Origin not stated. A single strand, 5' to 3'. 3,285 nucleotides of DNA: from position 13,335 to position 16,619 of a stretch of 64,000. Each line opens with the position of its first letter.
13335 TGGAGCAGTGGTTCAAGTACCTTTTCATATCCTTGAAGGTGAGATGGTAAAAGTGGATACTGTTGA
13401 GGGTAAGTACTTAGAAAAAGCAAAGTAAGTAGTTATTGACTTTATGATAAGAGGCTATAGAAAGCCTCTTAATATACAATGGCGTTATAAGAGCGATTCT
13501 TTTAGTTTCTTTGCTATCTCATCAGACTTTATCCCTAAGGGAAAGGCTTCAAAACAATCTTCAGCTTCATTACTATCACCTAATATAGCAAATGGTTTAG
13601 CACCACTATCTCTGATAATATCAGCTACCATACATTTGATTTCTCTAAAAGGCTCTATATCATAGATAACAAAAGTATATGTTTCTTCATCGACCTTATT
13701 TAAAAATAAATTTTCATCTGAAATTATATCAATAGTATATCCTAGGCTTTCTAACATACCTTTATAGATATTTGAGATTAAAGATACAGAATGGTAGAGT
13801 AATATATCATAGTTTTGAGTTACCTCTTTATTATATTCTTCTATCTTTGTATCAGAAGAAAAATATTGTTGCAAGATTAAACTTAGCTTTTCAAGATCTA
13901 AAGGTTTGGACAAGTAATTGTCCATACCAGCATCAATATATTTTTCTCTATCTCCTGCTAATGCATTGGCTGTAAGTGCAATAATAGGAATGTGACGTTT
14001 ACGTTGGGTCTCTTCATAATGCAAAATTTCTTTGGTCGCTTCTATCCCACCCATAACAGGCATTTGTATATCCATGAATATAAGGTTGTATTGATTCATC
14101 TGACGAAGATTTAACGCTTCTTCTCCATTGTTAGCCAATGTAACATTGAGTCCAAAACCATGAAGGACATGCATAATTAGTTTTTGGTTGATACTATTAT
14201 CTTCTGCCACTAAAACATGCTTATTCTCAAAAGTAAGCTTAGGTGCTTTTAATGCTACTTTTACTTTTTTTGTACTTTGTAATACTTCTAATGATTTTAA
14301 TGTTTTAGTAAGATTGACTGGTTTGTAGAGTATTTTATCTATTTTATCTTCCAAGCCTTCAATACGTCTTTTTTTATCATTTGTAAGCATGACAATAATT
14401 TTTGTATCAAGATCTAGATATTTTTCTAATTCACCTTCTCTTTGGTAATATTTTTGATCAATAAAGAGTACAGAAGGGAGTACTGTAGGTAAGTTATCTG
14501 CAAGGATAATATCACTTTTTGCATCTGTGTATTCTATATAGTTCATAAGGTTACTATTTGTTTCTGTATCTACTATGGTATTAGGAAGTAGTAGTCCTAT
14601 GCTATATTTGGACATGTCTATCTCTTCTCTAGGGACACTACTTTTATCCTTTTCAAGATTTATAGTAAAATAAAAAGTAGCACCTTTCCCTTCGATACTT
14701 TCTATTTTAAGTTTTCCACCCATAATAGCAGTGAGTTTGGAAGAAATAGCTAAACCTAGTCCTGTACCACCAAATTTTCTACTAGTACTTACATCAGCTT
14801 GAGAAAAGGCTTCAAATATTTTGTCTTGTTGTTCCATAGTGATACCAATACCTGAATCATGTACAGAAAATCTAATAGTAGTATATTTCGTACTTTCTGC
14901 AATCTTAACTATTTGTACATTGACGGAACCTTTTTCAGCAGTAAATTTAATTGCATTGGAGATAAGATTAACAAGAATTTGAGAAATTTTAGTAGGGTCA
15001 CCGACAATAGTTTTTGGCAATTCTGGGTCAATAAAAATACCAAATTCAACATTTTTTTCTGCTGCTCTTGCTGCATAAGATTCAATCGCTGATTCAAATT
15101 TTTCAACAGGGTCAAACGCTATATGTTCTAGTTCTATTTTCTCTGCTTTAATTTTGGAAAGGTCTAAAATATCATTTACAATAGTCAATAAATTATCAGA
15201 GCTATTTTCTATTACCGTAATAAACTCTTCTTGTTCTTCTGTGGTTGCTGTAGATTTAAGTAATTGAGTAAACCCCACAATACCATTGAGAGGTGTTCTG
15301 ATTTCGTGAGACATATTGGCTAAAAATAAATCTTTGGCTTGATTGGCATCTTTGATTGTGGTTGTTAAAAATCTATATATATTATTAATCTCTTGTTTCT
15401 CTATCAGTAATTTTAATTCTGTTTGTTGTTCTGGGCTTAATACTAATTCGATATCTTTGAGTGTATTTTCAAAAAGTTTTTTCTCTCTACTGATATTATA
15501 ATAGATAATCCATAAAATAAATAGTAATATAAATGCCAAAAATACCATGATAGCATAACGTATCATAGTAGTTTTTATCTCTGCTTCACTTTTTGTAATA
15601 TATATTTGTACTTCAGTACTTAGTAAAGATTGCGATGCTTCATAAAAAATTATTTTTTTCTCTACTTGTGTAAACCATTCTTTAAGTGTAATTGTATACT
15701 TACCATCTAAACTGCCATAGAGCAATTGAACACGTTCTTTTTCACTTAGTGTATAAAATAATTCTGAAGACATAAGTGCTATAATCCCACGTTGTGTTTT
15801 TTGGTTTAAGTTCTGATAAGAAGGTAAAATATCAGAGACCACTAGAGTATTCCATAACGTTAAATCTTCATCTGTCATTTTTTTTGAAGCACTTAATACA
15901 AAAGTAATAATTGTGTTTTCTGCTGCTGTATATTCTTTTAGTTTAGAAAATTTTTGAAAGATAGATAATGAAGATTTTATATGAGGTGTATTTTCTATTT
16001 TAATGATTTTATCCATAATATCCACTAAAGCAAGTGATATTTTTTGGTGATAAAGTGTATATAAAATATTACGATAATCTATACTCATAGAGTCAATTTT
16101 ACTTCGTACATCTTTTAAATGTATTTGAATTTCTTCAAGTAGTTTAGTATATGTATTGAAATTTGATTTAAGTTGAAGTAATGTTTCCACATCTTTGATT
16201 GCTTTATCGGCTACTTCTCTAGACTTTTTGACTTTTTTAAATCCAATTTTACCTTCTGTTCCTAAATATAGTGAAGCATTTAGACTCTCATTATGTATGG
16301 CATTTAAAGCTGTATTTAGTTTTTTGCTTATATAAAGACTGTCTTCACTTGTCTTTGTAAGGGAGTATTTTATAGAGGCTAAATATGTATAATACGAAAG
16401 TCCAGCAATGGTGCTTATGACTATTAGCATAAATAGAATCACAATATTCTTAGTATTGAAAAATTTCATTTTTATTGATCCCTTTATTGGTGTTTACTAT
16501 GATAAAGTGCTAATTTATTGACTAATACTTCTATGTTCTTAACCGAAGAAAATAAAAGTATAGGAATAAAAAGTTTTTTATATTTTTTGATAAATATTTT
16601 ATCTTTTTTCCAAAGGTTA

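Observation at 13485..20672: All-periplasmic sensing operon: NIT-like hybrid kinase, four free-standing double PilJ/NarX-P-box proteins and a di-haem peroxidase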

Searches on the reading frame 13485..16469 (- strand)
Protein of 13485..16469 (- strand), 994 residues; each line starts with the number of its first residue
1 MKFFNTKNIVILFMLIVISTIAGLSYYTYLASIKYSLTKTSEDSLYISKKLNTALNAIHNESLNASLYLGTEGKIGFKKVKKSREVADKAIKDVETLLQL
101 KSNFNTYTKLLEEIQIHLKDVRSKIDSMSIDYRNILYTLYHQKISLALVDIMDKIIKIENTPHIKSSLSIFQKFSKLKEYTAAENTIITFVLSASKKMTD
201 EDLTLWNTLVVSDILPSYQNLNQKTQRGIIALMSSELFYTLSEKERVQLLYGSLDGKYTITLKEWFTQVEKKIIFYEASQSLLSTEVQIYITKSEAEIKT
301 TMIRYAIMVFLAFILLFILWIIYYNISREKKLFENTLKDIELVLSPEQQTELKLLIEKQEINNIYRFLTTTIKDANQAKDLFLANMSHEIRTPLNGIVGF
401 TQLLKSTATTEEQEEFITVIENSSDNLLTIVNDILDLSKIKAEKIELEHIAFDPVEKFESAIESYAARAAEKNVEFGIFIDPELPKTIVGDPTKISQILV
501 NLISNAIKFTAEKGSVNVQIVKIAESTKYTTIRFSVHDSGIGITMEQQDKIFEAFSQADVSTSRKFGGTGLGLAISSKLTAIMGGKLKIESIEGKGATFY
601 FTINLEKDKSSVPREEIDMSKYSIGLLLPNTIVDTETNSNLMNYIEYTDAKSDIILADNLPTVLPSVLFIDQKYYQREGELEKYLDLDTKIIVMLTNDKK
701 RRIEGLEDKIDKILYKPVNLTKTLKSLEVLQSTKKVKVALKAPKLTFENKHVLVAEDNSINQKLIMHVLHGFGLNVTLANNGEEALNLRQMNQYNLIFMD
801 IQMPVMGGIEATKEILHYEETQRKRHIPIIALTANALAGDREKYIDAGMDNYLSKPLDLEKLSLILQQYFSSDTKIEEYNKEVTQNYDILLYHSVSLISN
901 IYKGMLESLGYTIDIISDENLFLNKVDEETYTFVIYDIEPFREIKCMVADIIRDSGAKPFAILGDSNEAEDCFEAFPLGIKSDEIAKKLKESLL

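Call 3: search_protein_families(library=pfam, proteins=[window:13485-16469:-], max_evalue=0.1)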
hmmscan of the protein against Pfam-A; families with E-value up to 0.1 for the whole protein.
window:13485-16469:- (994 aa): 6 families
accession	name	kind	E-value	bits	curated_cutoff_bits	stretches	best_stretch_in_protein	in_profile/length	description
PF02518.31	HATPase_c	-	8.6e-28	97.4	26.4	1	490-606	1-110/111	Histidine kinase-, DNA gyrase B-, and HSP90-like ATPase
PF00072.30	Response_reg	-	1.1e-27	96.8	30.2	1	752-864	1-108/111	Response regulator receiver domain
PF00512.31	HisKA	-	3.3e-23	82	26.9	1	378-442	1-65/66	His Kinase A (phospho-acceptor) domain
PF08376.15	NIT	-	7.8e-10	40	24.9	1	65-273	13-224/239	Nitrate and nitrite sensing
PF14532.12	Sigma54_activ_2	-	0.055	14.2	25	0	337-383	75-121/138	Sigma-54 interaction domain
PF25667.1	ASFV_P17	-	0.079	13.5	27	0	299-332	36-68/117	African swine fever virus minor capsid protein p17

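Call 4: search_protein_families(library=ncbifam, proteins=[window:13485-16469:-], max_evalue=0.1)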
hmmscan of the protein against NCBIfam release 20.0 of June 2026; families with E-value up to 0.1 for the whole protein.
window:13485-16469:- (994 aa): 140 families (the best 25 are shown)
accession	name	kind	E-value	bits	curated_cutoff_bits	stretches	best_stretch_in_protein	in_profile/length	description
NF008318.0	PRK11107.1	equivalog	6.2e-128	428.3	890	1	352-881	265-796/920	two-component sensor histidine kinase BarA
TIGR02956.1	TMAO_torS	equivalog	1.6e-99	334.3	676.5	2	373-611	458-688/967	TMAO reductase system sensor histidine kinase/response regulator TorS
NF011874.0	PRK15347.1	equivalog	2.9e-88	297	852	2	374-608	393-617/921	two component system sensor kinase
NF008099.0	PRK10841.1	equivalog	8.4e-88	295.2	920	1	370-874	461-944/949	two-component system sensor histidine kinase RcsC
NF008302.0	PRK11091.1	equivalog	1.3e-85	288.1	838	2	371-628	275-530/779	aerobic respiration two-component sensor histidine kinase ArcB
NF041947.1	LuxQ_Vibrio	equivalog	1.4e-84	284.6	1200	2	375-614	468-705/843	quorum-sensing autoinducer 2 sensor kinase/phosphatase LuxQ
NF045901.1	HisKinLetSLeg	equivalog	9.9e-84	281.9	1650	1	346-865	263-784/906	two-component system sensor histidine kinase LetS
NF038297.2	hybrid_HK_HrmK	equivalog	4.7e-76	256.7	725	2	331-616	192-468/607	hybrid histidine kinase/response regulator HrmK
NF008543.0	PRK11466.1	equivalog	1.1e-58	198.9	982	2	370-614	435-671/914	TMAO reductase system sensor histidine kinase/response regulator TorS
NF046044.1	PnpS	equivalog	9.4e-58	196.1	400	1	369-603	160-389/390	two-component system histidine kinase PnpS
NF047465.1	hybrid_HK_LvrA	exception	7.9e-53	179.6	1200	2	357-609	184-426/819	hybrid histidine kinase/response regulator LvrA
NF007420.1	PRK09959.1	equivalog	4.2e-52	177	1995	2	373-608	706-939/1197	acid-sensing system histidine kinase EvgS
NF033092.0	HK_WalK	equivalog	1e-50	173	725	1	374-603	367-592/594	cell wall metabolism sensor histidine kinase WalK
TIGR02966.1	phoR_proteo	equivalog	3.4e-46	157.8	334.2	1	370-602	105-332/333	phosphate regulon sensor histidine kinase PhoR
NF047874.1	MASE3_PAS_HK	subfamily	9.7e-46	156.8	560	1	358-607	378-627/655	MASE3 domain-containing sensor histidine kinase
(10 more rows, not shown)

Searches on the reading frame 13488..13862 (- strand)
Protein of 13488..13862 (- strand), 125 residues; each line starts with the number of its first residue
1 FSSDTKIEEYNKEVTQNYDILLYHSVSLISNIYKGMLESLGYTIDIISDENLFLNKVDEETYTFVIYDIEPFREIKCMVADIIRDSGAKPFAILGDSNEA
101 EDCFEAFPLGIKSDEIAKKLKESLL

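Call 56: search_protein_families(library=pfam, proteins=[window:13488-13862:-], max_evalue=1)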
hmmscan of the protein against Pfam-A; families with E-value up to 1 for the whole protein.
window:13488-13862:- (125 aa): 0 families

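Call 72: search_solved_structures(query=window:13488-13862:-, max_evalue=10)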
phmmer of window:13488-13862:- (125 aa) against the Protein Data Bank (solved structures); distinct sequences matched with E-value up to 10: 5.
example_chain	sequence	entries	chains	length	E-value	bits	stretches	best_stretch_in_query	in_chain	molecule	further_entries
6xeh_A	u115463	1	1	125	0.24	14.8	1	28-108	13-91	DE NOVO DESIGNED OR386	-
2n1i_A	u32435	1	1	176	0.75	13.2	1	48-88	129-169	PR domain zinc finger protein 16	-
5xuo_A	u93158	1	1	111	0.96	12.9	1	60-111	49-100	Polyketide synthase Pks13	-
9xzo_A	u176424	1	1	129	1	12.8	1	20-111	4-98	De novo protein M1X0B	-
7c1j_A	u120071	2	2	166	1.1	12.6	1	16-70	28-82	Histidine kinase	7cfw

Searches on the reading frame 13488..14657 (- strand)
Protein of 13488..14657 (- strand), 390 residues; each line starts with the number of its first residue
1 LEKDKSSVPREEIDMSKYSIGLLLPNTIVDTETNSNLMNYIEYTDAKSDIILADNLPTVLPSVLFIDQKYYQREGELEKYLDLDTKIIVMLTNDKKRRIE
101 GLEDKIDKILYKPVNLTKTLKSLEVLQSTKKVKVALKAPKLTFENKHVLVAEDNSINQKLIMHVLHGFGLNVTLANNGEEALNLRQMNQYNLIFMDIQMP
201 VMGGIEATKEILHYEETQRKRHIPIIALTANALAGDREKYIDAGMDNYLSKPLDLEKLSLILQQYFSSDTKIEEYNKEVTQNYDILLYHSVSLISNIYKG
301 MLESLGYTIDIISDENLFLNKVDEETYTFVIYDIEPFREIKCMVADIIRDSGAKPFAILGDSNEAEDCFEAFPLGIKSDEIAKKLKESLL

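Call 76: find_homologous_proteins(query=window:13488-14657:-, max_evalue=1e-20)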
Query window:13488-14657:- (390 aa): 1182 proteins with E <= 1e-20 among 7347 candidates; the best 120 are listed.
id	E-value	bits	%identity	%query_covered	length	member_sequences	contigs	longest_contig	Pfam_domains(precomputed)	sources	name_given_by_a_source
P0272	8.2e-118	412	57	72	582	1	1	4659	PF02518.32,PF00072.31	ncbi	-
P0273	1.1e-115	405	54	94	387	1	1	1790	PF00072.31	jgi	-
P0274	1.2e-109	385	54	72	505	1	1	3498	PF00072.31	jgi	-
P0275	3.6e-108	380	54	73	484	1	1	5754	PF00072.31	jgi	jgi:CheY-like chemotaxis protein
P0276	1.5e-107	378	48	95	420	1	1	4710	PF23198.2,PF00072.31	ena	-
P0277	3.3e-107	377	53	68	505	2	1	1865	PF00072.31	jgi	jgi:CheY-like chemotaxis protein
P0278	2.5e-105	371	46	96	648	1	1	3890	PF02518.32,PF00512.32,PF00072.31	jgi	jgi:CheY-like chemotaxis protein/two-component sensor histidine kinase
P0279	4.7e-105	370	48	92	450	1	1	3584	PF00072.31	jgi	-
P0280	5.2e-105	370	57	65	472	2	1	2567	PF00072.31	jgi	jgi:CheY-like chemotaxis protein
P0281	4.7e-104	367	53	67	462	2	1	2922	PF00072.31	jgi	-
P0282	4.8e-104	367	42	99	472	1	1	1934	PF00072.31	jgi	jgi:CheY-like chemotaxis protein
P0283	1.5e-103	365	45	96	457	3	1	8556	PF00072.31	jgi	-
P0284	1.0e-102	362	47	98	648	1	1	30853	PF02518.32,PF00512.32,PF00072.31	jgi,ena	-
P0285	2.0e-98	348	44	96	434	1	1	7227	PF23198.2,PF00072.31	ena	-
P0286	1.6e-97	345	49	71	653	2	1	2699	PF02518.32,PF00072.31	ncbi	ncbi:MAG: ATP-binding protein, partial [Campylobacterales bacterium]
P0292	7.5e-86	307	47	70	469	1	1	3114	PF24896.2,PF00072.31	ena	-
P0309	6.7e-73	264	39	99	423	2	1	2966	PF24896.2,PF00072.31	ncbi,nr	ncbi:MAG TPA: response regulator, partial [Campylobacterales bacterium]|nr:response regulator [Campy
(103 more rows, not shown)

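Call 77: search_protein_families(library=pfam, proteins=[P0276, P0292, P0309, P0285], max_evalue=0.01)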
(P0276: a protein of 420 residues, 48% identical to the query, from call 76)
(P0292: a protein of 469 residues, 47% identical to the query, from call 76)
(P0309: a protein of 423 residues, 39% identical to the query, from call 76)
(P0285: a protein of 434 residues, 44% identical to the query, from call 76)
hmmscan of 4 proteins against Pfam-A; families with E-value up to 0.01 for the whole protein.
P0276 (420 aa): 3 families
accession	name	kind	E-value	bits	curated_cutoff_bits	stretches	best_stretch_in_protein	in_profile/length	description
PF00072.30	Response_reg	-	1.2e-31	109.5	30.2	1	139-252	1-109/111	Response regulator receiver domain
PF23198.2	PDE8A_N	-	1e-05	25.9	29.6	0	133-230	9-102/147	PDE8A-like, N-terminal domain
PF24896.1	Receiver_CRE1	-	5.8e-05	23.8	27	0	133-244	3-122/136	AHK4/CRE1/WOL first receiver domain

P0292 (469 aa): 3 families
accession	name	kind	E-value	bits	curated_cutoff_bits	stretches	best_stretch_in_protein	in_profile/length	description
PF00072.30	Response_reg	-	1.5e-29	102.8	30.2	1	175-290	1-110/111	Response regulator receiver domain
PF24896.1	Receiver_CRE1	-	1e-06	29.5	27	1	170-293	4-134/136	AHK4/CRE1/WOL first receiver domain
PF23198.2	PDE8A_N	-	0.0054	17.1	29.6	0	188-267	26-102/147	PDE8A-like, N-terminal domain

P0309 (423 aa): 2 families
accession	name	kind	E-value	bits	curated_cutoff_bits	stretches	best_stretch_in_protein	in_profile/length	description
PF00072.30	Response_reg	-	1.2e-26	93.5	30.2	1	177-290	2-110/111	Response regulator receiver domain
PF24896.1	Receiver_CRE1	-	3.8e-06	27.6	27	1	169-284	2-125/136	AHK4/CRE1/WOL first receiver domain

P0285 (434 aa): 3 families
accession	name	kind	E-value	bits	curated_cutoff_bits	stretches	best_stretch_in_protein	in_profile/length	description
PF00072.30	Response_reg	-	9.4e-33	113.1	30.2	1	142-256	1-110/111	Response regulator receiver domain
PF23198.2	PDE8A_N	-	4.3e-06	27.1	29.6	0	155-233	26-102/147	PDE8A-like, N-terminal domain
PF24896.1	Receiver_CRE1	-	0.00021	21.9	27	0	136-248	3-123/136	AHK4/CRE1/WOL first receiver domain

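Call 88: predict_structure(alignment_id=A8)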
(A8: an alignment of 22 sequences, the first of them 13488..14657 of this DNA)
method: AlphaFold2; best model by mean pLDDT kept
length: 390 residues; sequences in the alignment: 22
mean_pLDDT: 85.7   pTM: 0.40
mean pLDDT of the five models: 85.7, 85.2, 83.0, 82.9, 82.7
residues with pLDDT >= 90: 223; 70-90: 121; 50-70: 19; < 50: 27
segments of 3 or more residues with pLDDT < 50: 1-4, 130-139, 270-280
pLDDT, mean of each block of 10 residues (from residue 1): 47 83 82 87 91 90 91 84 94 82 89 90 78 40 88 92 89 97 96 95 96 96 94 80 94 87 77 40 87 92 93 91 91 93 93 94 83 90 88
secondary structure, 60 per line:
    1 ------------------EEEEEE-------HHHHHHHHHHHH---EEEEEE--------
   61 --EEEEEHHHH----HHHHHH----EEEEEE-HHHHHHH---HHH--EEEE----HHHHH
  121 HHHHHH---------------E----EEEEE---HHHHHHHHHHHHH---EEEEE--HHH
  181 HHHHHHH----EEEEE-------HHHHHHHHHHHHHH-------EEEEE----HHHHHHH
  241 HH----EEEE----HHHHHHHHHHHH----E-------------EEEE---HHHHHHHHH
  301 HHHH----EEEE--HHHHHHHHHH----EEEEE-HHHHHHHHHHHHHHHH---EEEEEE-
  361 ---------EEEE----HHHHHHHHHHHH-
elements in order: E19-24 H32-43 E47-52 E63-67 H68-71 H76-81 E86-91 H93-99 E108-111 H116-126 E147-151 H155-167 E171-175 H178-187 E192-196 H204-217 E225-229 H234-242 E247-250 H255-266 E285-288 H292-304 E309-312 H315-324 E329-333 H335-350 E354-359 E370-373 H378-389

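Call 90: fold_search(model_id=the predicted structure, library=pdb)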
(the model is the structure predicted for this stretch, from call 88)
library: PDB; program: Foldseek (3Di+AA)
matches with E <= 10: 1743; with E <= 0.001: 503
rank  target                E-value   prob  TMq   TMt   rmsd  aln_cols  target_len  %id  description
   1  6qrj                  7.1e-12  1.00  0.29  0.24  13.9       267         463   25  Crystal structure of ShkA full-length in complex with AMPPNP (released 2020-01-08)
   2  7qz2_B                6.6e-11  1.00  0.32  0.91   1.7       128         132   34  Crystal structure of GacS D1 domain in complex with BeF3- (released 2022-07-06)
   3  7qzo_B                2.3e-10  1.00  0.31  0.90   1.5       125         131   35  Crystal structure of GacS D1 domain (released 2022-07-06)
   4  8phn                  2.9e-10  1.00  0.30  0.92   1.1       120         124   46  Receiver domain from hybrid Histidine Kinase 3 from Chaetomium thermophilum (released 2024-07-03)
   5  1w25_A                2.9e-10  1.00  0.27  0.23  19.6       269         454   18  Response regulator PleD in complex with c-diGMP (released 2004-11-18)
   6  9g86_A                4.5e-10  1.00  0.30  0.26  19.7       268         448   18  Structure of Response regulator PleD in complex with c-diGMP and pppGpp (released 2025-08-06)
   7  9g85_B                7.7e-10  1.00  0.29  0.26  19.7       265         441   17  Structure of Response regulator PleD in complex with c-diGMP and ppGpp (released 2025-08-06)
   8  7qz2_A                8.1e-10  1.00  0.32  0.93   1.6       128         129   34  Crystal structure of GacS D1 domain in complex with BeF3- (released 2022-07-06)
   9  9g85_A                1.2e-09  1.00  0.29  0.26  19.5       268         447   17  Structure of Response regulator PleD in complex with c-diGMP and ppGpp (released 2025-08-06)
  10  9g86_B                2.5e-09  1.00  0.30  0.26  19.6       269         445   17  Structure of Response regulator PleD in complex with c-diGMP and pppGpp (released 2025-08-06)
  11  1oxk_B                2.8e-09  1.00  0.29  0.85   2.3       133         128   34  Complex between YPD1 and SLN1 response regulator domain in space group P3(2) (released 2003-12-16)
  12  5kbx_B                3.3e-09  1.00  0.31  0.80   2.9       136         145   36  Co-crystal structure of the Saccharomyces cerevisiae histidine phosphotransfer signaling protein Ypd1 and the receiver (released 2017-06-07)
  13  9g85_C                3.5e-09  1.00  0.29  0.26  19.6       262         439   18  Structure of Response regulator PleD in complex with c-diGMP and ppGpp (released 2025-08-06)
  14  9g85_D                3.5e-09  1.00  0.30  0.26  19.8       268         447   18  Structure of Response regulator PleD in complex with c-diGMP and ppGpp (released 2025-08-06)
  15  2v0n_A                6.1e-09  1.00  0.26  0.22  13.5       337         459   16  ACTIVATED RESPONSE REGULATOR PLED IN COMPLEX WITH C-DIGMP AND GTP- ALPHA-S (released 2007-08-21)
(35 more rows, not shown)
